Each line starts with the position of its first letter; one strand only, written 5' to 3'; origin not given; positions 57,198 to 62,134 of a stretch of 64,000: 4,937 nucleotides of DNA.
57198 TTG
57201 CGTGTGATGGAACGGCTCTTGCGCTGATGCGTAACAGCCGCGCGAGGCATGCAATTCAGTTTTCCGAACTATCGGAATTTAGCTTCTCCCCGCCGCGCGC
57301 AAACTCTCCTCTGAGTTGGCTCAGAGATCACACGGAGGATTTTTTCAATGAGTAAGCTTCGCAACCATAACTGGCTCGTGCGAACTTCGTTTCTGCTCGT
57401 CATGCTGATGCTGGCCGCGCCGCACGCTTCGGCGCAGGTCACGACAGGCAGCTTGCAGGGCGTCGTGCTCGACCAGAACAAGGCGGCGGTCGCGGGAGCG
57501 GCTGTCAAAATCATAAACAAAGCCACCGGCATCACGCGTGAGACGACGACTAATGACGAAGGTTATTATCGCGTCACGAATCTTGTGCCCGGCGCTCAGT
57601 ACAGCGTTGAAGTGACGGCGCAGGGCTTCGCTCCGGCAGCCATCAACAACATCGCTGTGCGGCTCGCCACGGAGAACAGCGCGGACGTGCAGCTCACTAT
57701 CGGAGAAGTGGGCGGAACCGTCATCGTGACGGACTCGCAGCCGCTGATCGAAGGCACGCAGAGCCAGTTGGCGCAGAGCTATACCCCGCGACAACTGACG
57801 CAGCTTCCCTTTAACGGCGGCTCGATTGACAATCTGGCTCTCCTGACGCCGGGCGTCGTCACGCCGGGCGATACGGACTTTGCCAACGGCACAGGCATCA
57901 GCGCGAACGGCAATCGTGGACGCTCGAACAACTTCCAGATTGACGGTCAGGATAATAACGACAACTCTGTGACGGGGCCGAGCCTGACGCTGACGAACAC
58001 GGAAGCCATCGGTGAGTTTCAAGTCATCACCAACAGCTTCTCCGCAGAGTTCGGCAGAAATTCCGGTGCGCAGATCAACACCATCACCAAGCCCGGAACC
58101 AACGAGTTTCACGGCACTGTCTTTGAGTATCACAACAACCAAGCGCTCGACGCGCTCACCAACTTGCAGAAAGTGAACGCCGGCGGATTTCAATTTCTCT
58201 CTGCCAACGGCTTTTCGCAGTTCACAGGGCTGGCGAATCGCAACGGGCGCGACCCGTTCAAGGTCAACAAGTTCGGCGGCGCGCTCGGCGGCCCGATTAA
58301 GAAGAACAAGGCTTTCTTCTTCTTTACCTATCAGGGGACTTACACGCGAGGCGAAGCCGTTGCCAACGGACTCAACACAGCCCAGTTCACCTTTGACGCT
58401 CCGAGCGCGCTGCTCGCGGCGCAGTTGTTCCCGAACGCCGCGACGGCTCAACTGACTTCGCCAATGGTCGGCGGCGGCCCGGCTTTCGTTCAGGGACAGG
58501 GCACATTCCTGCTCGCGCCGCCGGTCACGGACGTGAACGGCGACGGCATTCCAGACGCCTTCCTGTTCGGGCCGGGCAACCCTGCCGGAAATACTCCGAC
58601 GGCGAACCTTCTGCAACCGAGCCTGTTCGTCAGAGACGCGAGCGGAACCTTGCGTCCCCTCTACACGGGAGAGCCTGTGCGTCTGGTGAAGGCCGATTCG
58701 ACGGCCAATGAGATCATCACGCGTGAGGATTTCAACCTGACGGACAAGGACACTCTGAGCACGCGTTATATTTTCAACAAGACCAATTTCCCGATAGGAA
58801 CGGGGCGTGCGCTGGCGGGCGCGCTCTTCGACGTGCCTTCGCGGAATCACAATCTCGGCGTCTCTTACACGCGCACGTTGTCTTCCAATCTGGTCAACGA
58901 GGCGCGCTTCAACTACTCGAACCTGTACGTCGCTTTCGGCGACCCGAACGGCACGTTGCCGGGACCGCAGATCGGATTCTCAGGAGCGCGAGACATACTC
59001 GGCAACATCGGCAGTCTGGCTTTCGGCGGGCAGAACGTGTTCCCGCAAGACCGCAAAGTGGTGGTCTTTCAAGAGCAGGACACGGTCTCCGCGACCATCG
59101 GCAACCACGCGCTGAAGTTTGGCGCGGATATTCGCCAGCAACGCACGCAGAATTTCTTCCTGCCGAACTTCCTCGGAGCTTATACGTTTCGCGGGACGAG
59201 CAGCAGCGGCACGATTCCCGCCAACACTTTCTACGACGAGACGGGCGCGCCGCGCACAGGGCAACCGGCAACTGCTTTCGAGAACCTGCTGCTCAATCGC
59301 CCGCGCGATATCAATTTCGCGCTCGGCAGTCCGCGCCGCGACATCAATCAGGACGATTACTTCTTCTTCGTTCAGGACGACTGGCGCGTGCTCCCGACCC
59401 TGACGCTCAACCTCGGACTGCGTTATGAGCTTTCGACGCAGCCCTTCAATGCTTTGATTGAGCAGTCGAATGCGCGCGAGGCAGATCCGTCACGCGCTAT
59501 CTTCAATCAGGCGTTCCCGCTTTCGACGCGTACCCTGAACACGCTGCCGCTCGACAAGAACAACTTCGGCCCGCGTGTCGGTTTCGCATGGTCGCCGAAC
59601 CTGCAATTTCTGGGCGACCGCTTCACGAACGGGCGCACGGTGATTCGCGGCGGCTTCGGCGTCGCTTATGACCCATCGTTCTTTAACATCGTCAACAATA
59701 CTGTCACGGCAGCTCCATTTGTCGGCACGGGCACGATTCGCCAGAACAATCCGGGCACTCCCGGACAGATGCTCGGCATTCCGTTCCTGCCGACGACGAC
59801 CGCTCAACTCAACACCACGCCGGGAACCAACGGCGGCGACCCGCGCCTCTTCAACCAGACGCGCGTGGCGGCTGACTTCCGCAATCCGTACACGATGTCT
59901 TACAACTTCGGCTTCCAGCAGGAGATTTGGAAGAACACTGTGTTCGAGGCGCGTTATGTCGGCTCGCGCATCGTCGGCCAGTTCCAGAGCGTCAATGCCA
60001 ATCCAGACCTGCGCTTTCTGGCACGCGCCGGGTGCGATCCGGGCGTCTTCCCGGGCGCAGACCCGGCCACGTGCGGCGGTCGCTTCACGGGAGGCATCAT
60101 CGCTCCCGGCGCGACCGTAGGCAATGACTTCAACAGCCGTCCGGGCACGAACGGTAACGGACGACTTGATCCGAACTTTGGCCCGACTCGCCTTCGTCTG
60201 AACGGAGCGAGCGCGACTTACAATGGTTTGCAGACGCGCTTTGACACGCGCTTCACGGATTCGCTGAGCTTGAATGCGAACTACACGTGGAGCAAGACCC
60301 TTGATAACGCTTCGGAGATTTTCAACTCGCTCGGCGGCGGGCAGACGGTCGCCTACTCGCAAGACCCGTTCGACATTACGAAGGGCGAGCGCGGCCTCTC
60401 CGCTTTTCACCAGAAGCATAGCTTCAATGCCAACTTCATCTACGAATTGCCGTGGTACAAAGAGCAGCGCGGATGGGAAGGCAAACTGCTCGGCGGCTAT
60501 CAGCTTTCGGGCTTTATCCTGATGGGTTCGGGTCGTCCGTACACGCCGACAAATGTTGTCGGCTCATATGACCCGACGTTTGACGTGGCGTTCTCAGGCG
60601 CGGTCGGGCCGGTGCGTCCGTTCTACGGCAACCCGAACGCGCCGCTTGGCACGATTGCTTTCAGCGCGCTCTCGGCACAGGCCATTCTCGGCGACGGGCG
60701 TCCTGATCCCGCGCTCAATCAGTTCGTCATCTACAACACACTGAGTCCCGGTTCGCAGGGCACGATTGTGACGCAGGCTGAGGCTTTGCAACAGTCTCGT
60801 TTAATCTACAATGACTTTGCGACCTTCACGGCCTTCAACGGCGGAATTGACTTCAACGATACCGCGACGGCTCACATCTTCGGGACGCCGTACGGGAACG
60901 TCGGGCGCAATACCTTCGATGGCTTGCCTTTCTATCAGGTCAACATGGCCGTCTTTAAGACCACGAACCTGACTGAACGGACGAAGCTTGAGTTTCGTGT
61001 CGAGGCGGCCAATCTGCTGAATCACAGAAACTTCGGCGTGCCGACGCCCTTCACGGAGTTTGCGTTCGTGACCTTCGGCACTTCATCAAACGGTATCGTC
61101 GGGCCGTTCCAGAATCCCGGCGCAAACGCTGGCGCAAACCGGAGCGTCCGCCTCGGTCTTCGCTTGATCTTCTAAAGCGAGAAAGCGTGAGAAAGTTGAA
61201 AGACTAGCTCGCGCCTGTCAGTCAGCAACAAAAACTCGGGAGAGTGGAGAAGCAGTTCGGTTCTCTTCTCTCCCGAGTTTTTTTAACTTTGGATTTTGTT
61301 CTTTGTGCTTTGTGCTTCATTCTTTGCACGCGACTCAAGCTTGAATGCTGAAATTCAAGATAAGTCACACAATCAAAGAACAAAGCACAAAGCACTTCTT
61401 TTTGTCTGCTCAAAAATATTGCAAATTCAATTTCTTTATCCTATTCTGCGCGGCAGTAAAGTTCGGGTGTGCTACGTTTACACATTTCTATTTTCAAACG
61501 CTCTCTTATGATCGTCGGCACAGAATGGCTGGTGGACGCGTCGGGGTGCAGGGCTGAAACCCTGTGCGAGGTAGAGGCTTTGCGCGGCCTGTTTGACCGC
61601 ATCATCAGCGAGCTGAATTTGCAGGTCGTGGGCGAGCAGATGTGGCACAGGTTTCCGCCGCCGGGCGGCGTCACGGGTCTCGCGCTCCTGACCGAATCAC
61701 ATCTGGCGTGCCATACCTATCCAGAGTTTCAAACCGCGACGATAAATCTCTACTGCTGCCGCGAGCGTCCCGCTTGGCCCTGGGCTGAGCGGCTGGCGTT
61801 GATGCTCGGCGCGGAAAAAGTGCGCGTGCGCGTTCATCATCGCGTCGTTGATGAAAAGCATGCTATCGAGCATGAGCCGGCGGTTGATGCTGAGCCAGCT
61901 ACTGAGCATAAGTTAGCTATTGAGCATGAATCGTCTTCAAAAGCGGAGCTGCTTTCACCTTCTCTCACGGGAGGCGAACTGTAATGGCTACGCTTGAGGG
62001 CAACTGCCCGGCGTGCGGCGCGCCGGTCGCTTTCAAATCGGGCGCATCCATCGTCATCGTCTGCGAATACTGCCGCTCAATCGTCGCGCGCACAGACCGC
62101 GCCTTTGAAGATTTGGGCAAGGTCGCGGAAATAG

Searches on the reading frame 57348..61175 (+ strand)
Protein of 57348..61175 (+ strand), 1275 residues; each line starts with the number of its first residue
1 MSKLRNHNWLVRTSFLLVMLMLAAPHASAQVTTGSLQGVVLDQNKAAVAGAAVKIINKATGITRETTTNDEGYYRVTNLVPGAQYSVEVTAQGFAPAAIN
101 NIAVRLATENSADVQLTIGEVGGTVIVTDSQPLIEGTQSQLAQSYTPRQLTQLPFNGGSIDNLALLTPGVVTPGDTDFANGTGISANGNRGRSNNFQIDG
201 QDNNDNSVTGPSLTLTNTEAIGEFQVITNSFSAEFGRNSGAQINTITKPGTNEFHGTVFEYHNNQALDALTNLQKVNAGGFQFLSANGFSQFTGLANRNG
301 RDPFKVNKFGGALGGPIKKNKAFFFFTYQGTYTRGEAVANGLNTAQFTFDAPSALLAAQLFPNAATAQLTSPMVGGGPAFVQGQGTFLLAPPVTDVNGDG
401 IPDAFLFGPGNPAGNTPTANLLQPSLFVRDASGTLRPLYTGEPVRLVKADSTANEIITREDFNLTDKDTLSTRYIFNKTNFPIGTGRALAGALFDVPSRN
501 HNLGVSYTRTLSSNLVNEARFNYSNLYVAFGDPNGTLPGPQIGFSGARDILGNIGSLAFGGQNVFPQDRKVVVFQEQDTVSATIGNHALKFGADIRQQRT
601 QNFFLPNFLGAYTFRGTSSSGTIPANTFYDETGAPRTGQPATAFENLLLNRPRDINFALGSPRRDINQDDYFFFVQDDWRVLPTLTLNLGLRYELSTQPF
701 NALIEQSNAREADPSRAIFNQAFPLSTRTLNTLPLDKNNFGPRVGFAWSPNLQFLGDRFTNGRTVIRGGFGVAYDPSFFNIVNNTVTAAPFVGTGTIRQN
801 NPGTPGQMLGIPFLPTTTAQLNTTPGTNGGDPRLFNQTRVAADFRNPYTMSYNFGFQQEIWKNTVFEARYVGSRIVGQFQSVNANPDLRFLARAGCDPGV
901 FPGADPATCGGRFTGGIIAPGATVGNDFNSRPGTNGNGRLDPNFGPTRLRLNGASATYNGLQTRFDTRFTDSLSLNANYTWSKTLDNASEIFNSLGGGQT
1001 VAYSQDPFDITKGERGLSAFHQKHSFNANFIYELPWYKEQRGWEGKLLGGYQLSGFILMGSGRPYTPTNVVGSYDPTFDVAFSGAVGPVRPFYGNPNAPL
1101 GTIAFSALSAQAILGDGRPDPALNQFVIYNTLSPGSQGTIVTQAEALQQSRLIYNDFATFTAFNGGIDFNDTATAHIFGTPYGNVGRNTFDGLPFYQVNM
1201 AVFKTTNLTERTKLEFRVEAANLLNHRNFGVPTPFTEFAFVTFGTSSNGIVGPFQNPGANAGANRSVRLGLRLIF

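Call 32: search_protein_families(library=pfam, proteins=[window:57348-61175:+])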
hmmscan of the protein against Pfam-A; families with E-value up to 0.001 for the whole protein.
window:57348-61175:+ (1275 aa): 6 families
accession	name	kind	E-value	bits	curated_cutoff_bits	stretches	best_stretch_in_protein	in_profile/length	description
PF25183.1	OMP_b-brl_4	-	9.8e-139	464.6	30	1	246-1236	1-819/838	Outer membrane beta barrel domain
PF13620.12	CarboxypepD_reg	-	8.5e-19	68.1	32.3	1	35-117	1-82/82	Carboxypeptidase regulatory-like domain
PF17210.9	SdrD_B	-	1.1e-06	29.2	29.7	1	42-95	18-71/112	SdrD B-like domain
PF00593.30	TonB_dep_Rec_b-barrel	-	2.3e-06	28.2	27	1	471-802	35-255/436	TonB dependent receptor-like, beta-barrel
PF13715.12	CarbopepD_reg_2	-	1.5e-05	25.3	32.2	1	36-115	1-73/88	CarboxypepD_reg-like domain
PF07715.20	Plug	-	0.00012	23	23.9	1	143-239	10-103/107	TonB-dependent Receptor Plug Domain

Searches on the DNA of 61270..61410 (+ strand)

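Call 69: search_dna_similar(query=window:61288-61395:+, collection=plasmids, mode=distant, max_evalue=0.01)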
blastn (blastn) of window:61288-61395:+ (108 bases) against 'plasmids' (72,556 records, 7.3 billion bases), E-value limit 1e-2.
No match.

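Call 70: search_dna_similar(query=window:61288-61395:+, collection=phages, mode=distant, max_evalue=0.01)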
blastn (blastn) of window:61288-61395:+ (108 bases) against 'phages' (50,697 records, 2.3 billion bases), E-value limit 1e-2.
No match.

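Call 101: search_rna_families(source=window, start=61270, end=61410, threshold=evalue, max_evalue=1)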
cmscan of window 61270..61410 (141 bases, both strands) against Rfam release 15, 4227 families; matches with E-value up to 1: 19.
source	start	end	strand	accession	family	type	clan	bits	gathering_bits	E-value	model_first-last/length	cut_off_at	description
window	61305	61395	-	RF04120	MIR5998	Gene; miRNA;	-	29.6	180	5.2e-05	18-156/173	no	MIR5998 microRNA precursor family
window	61307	61393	-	RF04099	MIR837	Gene; miRNA;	-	25.2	117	0.0025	1-122/122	no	MIR837 microRNA precursor family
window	61310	61390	-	RF00247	MIR160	Gene; miRNA;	-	24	48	0.0023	1-90/90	no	mir-160 microRNA precursor family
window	61305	61395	-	RF01917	MIR2587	Gene; miRNA;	-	23.2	75.5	0.01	1-94/94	no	MIR2587 microRNA precursor family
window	61303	61397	-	RF00935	mir-876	Gene; miRNA;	-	21.8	88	0.02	1-81/81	no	mir-876 microRNA precursor family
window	61298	61395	+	RF04205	MIR2606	Gene; miRNA;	-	20.9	139.7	0.41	24-142/165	no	MIR2606 microRNA precursor family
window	61305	61395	-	RF03597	MIR6438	Gene; miRNA;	-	20.8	58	0.13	1-100/100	no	MIR6438 microRNA precursor family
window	61291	61402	-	RF03752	MIR5292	Gene; miRNA;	-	20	105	0.15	1-94/94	no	MIR5292 microRNA precursor family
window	61305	61395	-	RF04205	MIR2606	Gene; miRNA;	-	19.8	139.7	0.7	24-142/165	no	MIR2606 microRNA precursor family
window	61307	61393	-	RF03491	mir-3146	Gene; miRNA;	-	19.5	96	0.14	1-79/79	no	mir-3146 microRNA precursor family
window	61281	61406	-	RF01859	Phe_leader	Cis-reg; leader;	-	19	55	0.35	1-125/125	no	Phenylalanine leader peptide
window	61305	61395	-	RF00237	mir-9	Gene; miRNA;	-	18.7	58.6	0.33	1-78/78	no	mir-9/mir-79 microRNA precursor family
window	61305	61395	+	RF04120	MIR5998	Gene; miRNA;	-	18.5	180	0.042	18-156/173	no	MIR5998 microRNA precursor family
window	61305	61395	-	RF04097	MIR2630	Gene; miRNA;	-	17.7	144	0.12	29-200/229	no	MIR2630 microRNA precursor family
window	61292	61405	+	RF01859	Phe_leader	Cis-reg; leader;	-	17.7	55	0.69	1-125/125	no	Phenylalanine leader peptide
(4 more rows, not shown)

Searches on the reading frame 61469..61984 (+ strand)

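Call 32: search_protein_families(library=pfam, proteins=[window:61469-61984:+])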
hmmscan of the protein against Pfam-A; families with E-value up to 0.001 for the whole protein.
window:61469-61984:+ (171 aa): 1 family
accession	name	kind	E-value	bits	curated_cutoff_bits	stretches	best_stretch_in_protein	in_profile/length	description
PF02675.21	AdoMet_dc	-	5.8e-24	84.9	25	1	21-125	3-106/107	S-adenosylmethionine decarboxylase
